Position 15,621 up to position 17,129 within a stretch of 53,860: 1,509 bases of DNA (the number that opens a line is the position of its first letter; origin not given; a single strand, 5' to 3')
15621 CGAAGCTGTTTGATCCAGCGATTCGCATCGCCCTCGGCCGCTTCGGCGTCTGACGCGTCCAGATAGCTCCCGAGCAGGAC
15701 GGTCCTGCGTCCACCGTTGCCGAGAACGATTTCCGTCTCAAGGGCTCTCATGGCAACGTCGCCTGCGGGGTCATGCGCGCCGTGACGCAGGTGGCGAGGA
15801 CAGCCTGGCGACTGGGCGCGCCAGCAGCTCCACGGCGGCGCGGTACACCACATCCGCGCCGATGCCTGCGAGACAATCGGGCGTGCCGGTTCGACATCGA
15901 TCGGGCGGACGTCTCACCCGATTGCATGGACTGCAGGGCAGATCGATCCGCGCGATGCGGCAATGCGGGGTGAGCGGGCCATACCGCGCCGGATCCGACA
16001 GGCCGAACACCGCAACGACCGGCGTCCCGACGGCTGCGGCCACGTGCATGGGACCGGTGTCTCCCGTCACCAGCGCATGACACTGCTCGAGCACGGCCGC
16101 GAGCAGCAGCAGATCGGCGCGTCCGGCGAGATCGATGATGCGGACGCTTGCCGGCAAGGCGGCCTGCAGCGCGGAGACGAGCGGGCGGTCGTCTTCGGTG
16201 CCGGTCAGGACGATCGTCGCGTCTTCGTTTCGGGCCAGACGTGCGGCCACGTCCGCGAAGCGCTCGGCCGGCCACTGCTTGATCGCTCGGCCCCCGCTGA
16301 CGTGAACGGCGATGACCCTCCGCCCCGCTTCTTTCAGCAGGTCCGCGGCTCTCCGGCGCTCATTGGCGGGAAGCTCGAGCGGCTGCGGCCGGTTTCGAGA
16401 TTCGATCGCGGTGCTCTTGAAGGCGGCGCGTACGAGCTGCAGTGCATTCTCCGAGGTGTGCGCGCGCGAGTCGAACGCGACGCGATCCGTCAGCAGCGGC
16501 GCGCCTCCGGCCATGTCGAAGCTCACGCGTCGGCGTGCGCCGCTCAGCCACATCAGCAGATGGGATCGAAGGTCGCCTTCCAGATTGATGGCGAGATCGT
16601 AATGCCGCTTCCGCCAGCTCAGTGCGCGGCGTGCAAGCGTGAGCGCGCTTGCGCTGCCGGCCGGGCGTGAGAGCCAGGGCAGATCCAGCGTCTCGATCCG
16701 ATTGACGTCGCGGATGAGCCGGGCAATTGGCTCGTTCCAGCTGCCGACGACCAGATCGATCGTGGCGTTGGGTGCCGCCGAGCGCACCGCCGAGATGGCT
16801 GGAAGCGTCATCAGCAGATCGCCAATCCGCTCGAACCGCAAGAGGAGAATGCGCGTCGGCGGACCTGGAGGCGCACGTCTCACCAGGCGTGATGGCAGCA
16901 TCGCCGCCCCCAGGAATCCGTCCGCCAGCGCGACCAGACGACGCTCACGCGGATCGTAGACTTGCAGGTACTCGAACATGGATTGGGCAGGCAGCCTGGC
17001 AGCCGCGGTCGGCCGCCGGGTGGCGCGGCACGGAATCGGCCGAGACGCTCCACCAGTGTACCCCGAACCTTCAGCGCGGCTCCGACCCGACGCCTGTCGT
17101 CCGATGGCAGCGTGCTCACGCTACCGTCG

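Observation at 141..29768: Glycosylation island with four Dpm1/GtrB-type lipid-sugar synthases matched by four GT-C membrane transferases, and no recognisable Wzy/Wzz/Wza or ABC exporter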

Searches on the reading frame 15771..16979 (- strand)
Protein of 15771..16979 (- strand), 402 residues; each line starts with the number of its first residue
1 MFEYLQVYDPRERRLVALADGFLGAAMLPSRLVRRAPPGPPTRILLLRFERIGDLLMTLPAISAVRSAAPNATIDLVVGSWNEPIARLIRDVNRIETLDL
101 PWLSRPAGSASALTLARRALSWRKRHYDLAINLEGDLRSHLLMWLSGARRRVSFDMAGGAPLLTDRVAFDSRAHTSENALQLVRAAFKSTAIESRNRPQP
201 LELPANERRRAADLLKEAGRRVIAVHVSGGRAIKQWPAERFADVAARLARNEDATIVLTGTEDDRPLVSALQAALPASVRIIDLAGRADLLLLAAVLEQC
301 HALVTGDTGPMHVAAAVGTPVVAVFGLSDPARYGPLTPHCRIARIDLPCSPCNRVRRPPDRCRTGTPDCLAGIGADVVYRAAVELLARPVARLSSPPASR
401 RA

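Call 4: search_protein_families(library=pfam, proteins=[window:15771-16979:-], max_evalue=0.01)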
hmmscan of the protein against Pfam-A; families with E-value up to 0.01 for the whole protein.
window:15771-16979:- (402 aa): 1 family
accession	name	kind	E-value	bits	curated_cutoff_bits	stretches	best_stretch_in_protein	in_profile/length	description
PF01075.23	Glyco_transf_9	-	2.3e-38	132.4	22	1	123-354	9-238/247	Glycosyltransferase family 9 (heptosyltransferase)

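Call 7: search_protein_families(library=ncbifam, proteins=[window:15771-16979:-], max_evalue=0.001)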
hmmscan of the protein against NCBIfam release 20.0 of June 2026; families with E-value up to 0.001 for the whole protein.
window:15771-16979:- (402 aa): 6 families
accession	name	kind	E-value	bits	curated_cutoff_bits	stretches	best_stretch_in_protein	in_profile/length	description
TIGR02195.1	heptsyl_trn_II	equivalog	2e-39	135.6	134.6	1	43-386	1-338/339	lipopolysaccharide heptosyltransferase II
TIGR02201.1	heptsyl_trn_III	equivalog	2e-33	115.9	170.2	1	43-339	1-300/344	putative lipopolysaccharide heptosyltransferase III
TIGR02193.1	heptsyl_trn_I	equivalog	3e-30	105.6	185.3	1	43-338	1-294/320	lipopolysaccharide heptosyltransferase I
NF008162.0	PRK10916.1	equivalog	7.1e-26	91.2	569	1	43-345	2-307/348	ADP-heptose--LPS heptosyltransferase RfaF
NF007742.0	PRK10422.1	equivalog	1.9e-22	79.6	467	1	41-337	5-300/352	lipopolysaccharide core heptosyltransferase RfaQ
NF008204.0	PRK10964.1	equivalog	3.4e-13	49.4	437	1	43-334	2-288/322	lipopolysaccharide heptosyltransferase RfaC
